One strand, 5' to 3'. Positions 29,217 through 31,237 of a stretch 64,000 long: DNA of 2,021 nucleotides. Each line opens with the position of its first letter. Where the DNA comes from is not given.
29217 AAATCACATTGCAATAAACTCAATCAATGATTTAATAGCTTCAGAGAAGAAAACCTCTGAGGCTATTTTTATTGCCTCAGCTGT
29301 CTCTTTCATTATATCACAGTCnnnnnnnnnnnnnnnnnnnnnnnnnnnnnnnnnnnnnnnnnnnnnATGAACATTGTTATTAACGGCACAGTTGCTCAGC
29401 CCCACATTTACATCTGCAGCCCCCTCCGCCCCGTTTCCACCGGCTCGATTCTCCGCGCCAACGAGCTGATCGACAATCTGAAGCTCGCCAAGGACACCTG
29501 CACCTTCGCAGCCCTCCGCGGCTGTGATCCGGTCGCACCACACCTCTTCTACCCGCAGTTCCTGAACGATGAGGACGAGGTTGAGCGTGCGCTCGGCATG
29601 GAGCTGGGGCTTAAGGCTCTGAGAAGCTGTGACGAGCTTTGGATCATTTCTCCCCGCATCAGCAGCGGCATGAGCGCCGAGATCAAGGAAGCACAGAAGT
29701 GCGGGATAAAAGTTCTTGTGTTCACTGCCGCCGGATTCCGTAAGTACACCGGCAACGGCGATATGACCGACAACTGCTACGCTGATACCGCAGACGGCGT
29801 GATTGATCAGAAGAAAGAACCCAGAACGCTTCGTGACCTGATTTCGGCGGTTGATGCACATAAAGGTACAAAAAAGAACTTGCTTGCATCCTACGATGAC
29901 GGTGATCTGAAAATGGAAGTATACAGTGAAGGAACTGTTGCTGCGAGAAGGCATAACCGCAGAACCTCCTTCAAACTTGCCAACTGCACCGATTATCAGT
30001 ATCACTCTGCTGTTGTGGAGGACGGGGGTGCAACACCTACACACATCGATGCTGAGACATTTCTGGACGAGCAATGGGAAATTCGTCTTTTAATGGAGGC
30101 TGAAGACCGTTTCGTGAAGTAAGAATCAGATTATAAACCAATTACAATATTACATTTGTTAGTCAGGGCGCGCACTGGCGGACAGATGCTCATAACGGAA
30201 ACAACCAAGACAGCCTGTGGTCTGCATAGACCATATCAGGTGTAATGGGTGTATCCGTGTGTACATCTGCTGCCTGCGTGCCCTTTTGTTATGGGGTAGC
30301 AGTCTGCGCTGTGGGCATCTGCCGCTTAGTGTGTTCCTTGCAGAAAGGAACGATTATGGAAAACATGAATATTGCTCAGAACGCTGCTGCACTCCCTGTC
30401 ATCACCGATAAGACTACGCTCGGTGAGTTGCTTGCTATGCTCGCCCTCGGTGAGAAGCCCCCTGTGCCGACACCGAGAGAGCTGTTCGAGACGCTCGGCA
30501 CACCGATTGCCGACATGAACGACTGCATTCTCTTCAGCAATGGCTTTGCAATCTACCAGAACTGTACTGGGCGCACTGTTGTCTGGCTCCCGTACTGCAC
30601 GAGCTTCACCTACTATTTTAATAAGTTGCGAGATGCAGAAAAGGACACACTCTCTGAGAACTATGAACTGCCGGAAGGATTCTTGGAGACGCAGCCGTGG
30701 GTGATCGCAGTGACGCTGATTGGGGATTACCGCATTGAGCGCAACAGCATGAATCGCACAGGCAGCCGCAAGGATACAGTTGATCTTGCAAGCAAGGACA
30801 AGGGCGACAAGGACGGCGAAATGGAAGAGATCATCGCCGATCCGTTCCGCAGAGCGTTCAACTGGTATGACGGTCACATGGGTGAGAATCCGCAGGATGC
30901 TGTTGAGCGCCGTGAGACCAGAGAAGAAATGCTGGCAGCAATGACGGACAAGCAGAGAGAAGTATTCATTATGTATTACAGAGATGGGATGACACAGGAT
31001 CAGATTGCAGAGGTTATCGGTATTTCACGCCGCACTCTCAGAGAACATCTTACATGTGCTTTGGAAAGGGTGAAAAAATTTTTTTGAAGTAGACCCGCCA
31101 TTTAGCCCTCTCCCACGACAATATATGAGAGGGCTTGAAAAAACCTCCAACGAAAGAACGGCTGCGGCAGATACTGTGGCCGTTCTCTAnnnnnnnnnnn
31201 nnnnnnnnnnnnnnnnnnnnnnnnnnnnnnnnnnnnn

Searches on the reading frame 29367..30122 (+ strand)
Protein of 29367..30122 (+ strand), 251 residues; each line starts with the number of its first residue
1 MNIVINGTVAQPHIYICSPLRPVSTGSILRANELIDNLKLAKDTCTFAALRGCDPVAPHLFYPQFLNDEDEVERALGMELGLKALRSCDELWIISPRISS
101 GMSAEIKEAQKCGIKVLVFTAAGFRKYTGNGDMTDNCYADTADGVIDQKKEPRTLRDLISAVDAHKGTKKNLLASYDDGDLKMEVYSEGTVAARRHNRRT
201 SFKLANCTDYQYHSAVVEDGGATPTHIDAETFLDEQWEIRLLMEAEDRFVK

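Call 7: search_protein_families(library=pfam, proteins=[window:29367-30122:+], max_evalue=0.01)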
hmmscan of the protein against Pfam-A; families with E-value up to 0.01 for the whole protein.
window:29367-30122:+ (251 aa): 1 family
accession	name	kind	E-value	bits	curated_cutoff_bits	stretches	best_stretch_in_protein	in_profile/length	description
PF24963.1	DUF7768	-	1.6e-30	105.8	26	1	13-118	2-97/98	Domain of unknown function (DUF7768)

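Call 72: search_protein_families(library=ncbifam, proteins=[window:29367-30122:+], max_evalue=0.01)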
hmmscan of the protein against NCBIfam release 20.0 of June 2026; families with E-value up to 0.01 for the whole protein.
window:29367-30122:+ (251 aa): 0 families

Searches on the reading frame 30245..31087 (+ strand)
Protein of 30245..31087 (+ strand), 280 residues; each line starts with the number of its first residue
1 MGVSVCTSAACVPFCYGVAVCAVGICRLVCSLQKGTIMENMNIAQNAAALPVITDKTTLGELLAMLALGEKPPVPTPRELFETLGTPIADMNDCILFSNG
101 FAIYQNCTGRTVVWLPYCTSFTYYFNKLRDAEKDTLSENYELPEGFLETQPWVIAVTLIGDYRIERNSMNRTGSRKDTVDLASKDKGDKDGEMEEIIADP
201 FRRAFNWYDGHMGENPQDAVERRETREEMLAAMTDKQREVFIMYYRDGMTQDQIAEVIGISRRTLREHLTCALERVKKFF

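Call 7: search_protein_families(library=pfam, proteins=[window:30245-31087:+], max_evalue=0.01)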
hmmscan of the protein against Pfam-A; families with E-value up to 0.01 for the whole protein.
window:30245-31087:+ (280 aa): 10 families
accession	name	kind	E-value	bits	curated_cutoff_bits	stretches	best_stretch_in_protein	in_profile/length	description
PF08281.18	Sigma70_r4_2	-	5.8e-12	45.5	25.7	1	228-275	6-53/54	Sigma-70, region 4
PF04545.22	Sigma70_r4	-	6.8e-11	42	24.1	1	230-278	2-50/50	Sigma-70, region 4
PF13384.12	HTH_23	-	5.4e-05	23.3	24.6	1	235-266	4-35/50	Homeodomain-like domain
PF13518.12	HTH_28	-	0.00038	20.9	25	1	238-267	2-31/52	Helix-turn-helix domain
PF01381.28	HTH_3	-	0.002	18.5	23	1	242-266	1-27/55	Helix-turn-helix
PF04297.20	UPF0122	-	0.0021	18.7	22.7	1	233-270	18-55/101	Putative helix-turn-helix protein, YlxM / p13 like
PF20432.4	Xre-like-HTH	-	0.0023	18.6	25.8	1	248-266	23-41/63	Antitoxin Xre-like helix-turn-helix domain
PF00196.25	GerE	-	0.0023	18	23.5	1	233-273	3-42/57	Bacterial regulatory proteins, luxR family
PF04967.18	HTH_10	-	0.0046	17.2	23.1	0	249-276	24-51/53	HTH DNA binding domain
PF07638.17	Sigma70_ECF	-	0.005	17.2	21.1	1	214-273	117-176/185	ECF sigma factor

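Call 57: search_protein_families(library=phrogs, proteins=[window:30245-31087:+], max_evalue=0.001)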
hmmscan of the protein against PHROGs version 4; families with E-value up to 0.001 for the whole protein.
window:30245-31087:+ (280 aa): 12 families
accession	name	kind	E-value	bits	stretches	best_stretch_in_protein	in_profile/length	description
phrog_36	-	transcription regulation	1.4e-09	38.9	1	220-279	127-186/220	transcriptional regulator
phrog_11138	-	unknown function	3.4e-09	38.1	1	162-280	30-139/142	-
phrog_1740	-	transcription regulation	3.4e-09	36.7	1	191-279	133-215/567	RNA polymerase sigma factor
phrog_1190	-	transcription regulation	1e-08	36.1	1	220-278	99-157/167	RNA polymerase sigma factor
phrog_351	-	transcription regulation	1.6e-07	31.4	1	185-279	642-725/928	RNA polymerase sigma factor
phrog_309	-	head and packaging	2.6e-06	28.6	1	226-268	127-176/319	terminase small subunit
phrog_79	-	transcription regulation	1.7e-05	25.6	1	235-277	92-134/156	anti-termination protein Q-like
phrog_3512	-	transcription regulation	5.3e-05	24.4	1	231-278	64-111/130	sigma factor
phrog_664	-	DNA, RNA and nucleotide metabolism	0.00041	21.3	1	220-269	73-121/210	DNA binding protein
phrog_12540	-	unknown function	0.00087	20.5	0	232-273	23-64/153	-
phrog_4151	-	DNA, RNA and nucleotide metabolism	0.00089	20.1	0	235-267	7-39/154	DNA binding protein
phrog_1373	-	transcription regulation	0.00095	20.2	0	210-265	42-93/166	transcriptional regulator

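Call 71: search_solved_structures(query=window:30245-31087:+, max_evalue=1, show_alignments=1)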
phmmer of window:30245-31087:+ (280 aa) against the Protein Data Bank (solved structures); distinct sequences matched with E-value up to 1: 20.
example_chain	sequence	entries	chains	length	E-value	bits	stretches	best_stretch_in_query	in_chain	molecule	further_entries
8jzt_A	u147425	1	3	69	1.5e-06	31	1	218-276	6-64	RNA polymerase sigma factor SigF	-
1fse_A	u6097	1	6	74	0.011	18.2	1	230-276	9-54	GERE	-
8vd6_A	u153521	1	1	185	0.023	17.2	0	238-267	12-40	CAP REPEAT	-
6pfv_A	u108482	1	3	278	0.024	17.2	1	212-267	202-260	RNA polymerase sigma factor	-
6pfj_A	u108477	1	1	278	0.024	17.2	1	212-267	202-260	RNA polymerase sigma factor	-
8a5r_AAA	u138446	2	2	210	0.028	17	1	214-276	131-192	Light-activated DNA-binding protein EL222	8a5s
8x6g_H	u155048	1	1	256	0.039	16.5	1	215-269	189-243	RNA polymerase sigma factor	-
3p7n_A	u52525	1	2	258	0.046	16.3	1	214-276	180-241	Sensor histidine kinase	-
6jqs_A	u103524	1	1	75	0.065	15.8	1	230-275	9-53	DNA-binding response regulator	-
1s7o_A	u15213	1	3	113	0.068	15.7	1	229-269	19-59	Hypothetical UPF0122 protein SPy1201/SpyM3_0842/SPs1042/spyM18_1152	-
3x43_A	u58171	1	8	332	0.087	15.4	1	158-266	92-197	O-ureido-L-serine synthase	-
3x44_A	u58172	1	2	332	0.089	15.3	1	158-266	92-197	O-ureido-L-serine synthase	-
7vf9_F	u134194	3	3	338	0.22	14.1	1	223-278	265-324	RNA polymerase sigma factor RpoS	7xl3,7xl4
7f0r_F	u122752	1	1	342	0.22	14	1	223-278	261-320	RNA polymerase sigma factor RpoS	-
3vep_D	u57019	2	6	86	0.24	13.9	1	211-277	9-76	Probable RNA polymerase sigma-D factor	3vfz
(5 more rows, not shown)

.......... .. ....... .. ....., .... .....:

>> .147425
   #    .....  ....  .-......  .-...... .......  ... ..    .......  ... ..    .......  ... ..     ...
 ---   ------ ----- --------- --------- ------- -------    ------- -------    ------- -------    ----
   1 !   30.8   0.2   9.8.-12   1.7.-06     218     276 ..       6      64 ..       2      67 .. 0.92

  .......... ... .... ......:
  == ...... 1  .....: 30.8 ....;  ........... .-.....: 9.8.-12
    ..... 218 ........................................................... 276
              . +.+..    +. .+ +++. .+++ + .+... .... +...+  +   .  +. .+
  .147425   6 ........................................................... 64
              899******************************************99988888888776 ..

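Call 72: search_protein_families(library=ncbifam, proteins=[window:30245-31087:+], max_evalue=0.01)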
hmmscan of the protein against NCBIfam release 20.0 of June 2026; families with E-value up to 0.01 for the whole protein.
window:30245-31087:+ (280 aa): 46 families (the best 25 are shown)
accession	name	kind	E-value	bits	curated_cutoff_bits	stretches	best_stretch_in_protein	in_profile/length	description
TIGR02937.1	sigma70-ECF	superfamily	3.5e-14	52.8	42.9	1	163-278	58-163/165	sigma-70 family RNA polymerase sigma factor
TIGR02985.1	Sig70_bacteroi1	subfamily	4.2e-11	43.3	126.4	1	220-278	102-160/162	RNA polymerase sigma-70 factor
NF005514.0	PRK07122.1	subfamily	1.7e-08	34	372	1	218-276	201-259/264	RNA polymerase sigma factor SigF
NF005385.0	PRK06930.1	subfamily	7.6e-08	32.2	136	1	223-278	105-160/170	positive control sigma-like factor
TIGR02983.1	SigE-fam_strep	subfamily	2.2e-07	30.9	141.55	1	215-277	93-155/162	SigE family RNA polymerase sigma factor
TIGR02980.1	SigBFG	subfamily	1.1e-06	28.6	234.35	1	216-277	162-223/227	SigB/SigF/SigG family RNA polymerase sigma factor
NF009166.1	PRK12513.1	equivalog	1.6e-06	28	206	1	209-278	115-184/193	RNA polymerase sigma factor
NF001071.0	PRK00118.2-1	equivalog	3.2e-06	27.6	160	1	231-274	17-60/117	putative DNA-binding protein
NF004935.0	PRK06288.1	equivalog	5.8e-06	26.1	343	1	211-267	190-249/270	RNA polymerase sigma factor WhiG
NF009179.0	PRK12527.1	equivalog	1.3e-05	25.3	162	1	220-275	93-148/159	RNA polymerase sigma factor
NF006550.0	PRK09047.1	equivalog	2.3e-05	23.9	173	1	175-278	84-185/194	RNA polymerase sigma factor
NF003057.0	PRK03975.1-5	subfamily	2.7e-05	23.9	168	1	233-276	6-48/134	putative transcriptional regulator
NF004113.0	PRK05602.1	equivalog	9.6e-05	22.1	208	1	220-269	141-190/211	RNA polymerase sigma factor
TIGR02479.1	FliA_WhiG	subfamily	9.8e-05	22.2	189.6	1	211-262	151-205/224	FliA/WhiG family RNA polymerase sigma factor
TIGR02984.1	Sig-70_plancto1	subfamily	0.00012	21.7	183.75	1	216-278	121-186/189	RNA polymerase sigma-70 factor, Planctomycetaceae-specific subfamily 1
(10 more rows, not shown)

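Call 73: find_related_loci(query=window:30245-31087:+, collection=viral_contigs, flank=3000)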
Query window:30245-31087:+ (280 aa) in viral_contigs; peptide patterns used: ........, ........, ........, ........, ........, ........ (x = any residue, [..] = any of these).
17 stretches matched a pattern; 16 encode a relative of the query (tblastn E <= 1e-3); 16 distinct loci.
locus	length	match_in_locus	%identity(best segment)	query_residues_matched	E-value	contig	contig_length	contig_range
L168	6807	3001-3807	92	10-280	7e-171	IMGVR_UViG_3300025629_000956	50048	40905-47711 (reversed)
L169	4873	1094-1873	82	31-280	6e-148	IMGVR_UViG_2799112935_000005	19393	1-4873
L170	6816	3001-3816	74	5-280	2e-136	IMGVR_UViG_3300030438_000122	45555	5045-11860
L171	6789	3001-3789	66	3-280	1e-121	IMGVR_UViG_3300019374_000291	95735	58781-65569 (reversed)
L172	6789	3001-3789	66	3-280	1e-121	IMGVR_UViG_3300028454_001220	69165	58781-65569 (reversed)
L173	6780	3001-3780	66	3-277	1e-119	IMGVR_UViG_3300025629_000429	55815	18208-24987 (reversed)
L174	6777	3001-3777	66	4-277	3e-117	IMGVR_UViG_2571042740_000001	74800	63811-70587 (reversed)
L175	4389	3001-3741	70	25-280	5e-113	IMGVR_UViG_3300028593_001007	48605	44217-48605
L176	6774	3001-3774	65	11-280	2e-109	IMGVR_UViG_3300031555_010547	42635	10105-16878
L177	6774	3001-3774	65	11-280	2e-109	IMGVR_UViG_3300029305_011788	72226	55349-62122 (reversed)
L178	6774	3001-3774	68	11-280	6e-114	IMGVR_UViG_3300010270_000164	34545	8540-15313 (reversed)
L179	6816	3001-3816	73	5-280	1e-135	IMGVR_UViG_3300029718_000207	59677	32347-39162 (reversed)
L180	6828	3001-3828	50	3-277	7e-77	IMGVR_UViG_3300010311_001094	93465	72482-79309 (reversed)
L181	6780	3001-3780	47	23-280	3e-70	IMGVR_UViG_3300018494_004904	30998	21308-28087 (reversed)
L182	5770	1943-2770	47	5-280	8e-70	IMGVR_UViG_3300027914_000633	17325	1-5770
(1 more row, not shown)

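Call 74: search_dna_similar(query=window:30245-31087:+, collection=phages, mode=protein, max_rows=25, max_evalue=0.001)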
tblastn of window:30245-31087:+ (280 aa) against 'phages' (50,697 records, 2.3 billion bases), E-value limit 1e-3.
Records with a match: 2; places in all: 2; records where one place covers at least 80% of the query: 0.
Best place of each record, by identity: <60% 2.
By first word of the organism name: Gardnerella 1; Bacteriophage 1.
By host as written in the record: Gardnerella vaginalis P680 1; - 1.
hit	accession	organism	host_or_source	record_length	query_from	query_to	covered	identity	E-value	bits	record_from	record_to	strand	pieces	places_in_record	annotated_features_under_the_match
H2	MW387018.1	Gardnerella phage vB_Gva_AB1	Gardnerella vaginalis P680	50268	188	276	32%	32.6%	6e-4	47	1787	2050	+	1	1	RNA polymerase subunit sigma-24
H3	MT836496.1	Bacteriophage sp.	human fecal samples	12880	213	280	24%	36.6%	4e-4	48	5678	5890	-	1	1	record has no annotation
